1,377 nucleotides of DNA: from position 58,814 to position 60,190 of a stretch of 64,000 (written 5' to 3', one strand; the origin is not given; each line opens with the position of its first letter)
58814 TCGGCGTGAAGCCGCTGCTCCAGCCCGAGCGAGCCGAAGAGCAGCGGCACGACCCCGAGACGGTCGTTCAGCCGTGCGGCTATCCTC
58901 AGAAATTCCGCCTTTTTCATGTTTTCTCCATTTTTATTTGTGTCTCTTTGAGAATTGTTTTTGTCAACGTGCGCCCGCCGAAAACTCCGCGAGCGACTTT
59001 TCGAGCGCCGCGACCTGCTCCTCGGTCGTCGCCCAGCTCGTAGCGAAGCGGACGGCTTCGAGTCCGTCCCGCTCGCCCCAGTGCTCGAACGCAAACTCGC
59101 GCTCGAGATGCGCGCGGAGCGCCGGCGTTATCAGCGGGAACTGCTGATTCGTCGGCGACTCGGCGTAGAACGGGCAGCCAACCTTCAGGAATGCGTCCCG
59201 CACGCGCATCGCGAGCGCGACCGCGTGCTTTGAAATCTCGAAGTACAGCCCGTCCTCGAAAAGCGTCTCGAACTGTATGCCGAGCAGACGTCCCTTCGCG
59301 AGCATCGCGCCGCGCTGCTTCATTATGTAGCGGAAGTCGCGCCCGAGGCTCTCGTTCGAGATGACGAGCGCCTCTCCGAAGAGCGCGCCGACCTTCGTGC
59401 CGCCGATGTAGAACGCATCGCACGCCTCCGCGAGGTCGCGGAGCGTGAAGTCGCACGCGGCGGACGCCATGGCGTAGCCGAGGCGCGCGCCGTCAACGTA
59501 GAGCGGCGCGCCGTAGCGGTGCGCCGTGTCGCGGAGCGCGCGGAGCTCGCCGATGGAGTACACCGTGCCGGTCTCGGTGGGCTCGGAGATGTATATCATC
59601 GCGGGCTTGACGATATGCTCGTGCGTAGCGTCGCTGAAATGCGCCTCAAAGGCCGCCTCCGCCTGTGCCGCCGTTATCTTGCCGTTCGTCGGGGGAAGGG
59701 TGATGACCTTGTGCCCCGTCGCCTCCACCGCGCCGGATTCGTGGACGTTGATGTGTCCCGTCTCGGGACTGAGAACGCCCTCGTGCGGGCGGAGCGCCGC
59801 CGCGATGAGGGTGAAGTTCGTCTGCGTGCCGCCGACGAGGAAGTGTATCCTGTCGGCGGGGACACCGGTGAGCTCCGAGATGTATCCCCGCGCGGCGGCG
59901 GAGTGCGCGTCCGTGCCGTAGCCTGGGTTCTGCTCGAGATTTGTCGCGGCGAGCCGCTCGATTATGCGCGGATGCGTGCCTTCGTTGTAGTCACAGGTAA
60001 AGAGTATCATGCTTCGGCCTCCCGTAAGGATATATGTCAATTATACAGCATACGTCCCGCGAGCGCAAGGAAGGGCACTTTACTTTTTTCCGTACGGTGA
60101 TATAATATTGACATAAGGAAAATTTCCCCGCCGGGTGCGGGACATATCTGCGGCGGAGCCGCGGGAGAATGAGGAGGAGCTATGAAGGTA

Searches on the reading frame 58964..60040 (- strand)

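Call 81: search_protein_families(library=pfam, proteins=[window:58964-60040:-])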
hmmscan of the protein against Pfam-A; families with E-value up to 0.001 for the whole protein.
window:58964-60040:- (358 aa): 3 families
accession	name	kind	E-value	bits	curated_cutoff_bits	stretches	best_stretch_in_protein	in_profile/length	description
PF01212.27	Beta_elim_lyase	-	4e-26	92.4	27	1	25-248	13-231/288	Beta-eliminating lyase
PF00155.27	Aminotran_1_2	-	1.5e-08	34.7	19.7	1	22-193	18-195/361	Aminotransferase class I and II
PF00266.25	Aminotran_5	-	0.00053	19.5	21.5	1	48-237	46-222/371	Aminotransferase class-V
